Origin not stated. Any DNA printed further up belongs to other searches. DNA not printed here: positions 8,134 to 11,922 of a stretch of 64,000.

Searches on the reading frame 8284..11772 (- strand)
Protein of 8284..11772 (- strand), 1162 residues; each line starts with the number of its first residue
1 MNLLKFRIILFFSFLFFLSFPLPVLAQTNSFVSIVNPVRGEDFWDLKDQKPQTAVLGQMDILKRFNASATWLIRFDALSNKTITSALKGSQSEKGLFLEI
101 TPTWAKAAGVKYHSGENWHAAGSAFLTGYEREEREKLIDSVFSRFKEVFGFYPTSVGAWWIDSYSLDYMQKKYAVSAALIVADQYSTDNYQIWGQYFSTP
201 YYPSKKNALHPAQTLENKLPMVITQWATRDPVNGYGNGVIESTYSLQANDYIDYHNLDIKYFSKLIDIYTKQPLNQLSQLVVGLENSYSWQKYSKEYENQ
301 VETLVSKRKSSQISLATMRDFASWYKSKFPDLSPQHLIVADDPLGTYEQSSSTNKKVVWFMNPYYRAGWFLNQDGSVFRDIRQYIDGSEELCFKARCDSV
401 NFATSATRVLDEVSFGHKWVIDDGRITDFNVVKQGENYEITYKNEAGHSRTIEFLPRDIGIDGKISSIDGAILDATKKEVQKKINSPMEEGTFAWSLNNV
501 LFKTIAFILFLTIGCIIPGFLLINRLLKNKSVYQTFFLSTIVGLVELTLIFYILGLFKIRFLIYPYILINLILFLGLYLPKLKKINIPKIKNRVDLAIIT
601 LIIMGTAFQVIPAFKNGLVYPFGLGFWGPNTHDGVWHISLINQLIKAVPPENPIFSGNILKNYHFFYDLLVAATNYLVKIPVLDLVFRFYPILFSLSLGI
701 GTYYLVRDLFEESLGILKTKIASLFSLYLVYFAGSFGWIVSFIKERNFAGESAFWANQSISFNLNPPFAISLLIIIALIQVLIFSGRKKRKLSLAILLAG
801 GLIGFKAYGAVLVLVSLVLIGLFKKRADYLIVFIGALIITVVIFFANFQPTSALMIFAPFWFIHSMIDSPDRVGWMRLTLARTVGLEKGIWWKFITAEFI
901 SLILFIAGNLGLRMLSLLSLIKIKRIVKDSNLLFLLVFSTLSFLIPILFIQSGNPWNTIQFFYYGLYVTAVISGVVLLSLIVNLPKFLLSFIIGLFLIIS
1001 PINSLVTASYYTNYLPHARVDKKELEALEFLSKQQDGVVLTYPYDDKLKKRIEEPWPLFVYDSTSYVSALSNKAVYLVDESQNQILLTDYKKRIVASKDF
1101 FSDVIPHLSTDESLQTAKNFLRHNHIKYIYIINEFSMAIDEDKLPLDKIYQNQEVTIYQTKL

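Call 3: search_protein_families(library=pfam, proteins=[window:8284-11772:-], max_evalue=0.01)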
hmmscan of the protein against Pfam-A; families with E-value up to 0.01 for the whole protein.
window:8284-11772:- (1162 aa): 0 families

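Call 9: search_protein_families(library=ncbifam, proteins=[window:8284-11772:-], max_evalue=0.01)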
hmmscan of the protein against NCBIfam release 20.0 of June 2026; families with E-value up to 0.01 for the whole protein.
window:8284-11772:- (1162 aa): 0 families

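Call 59: search_solved_structures(query=window:8284-11772:-, max_evalue=1)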
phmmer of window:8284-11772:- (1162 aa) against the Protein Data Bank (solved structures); distinct sequences matched with E-value up to 1: 0.
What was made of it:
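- Tried and rejected: PDB sequence search with the 1162-aa neighbour: nothing (call 59).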
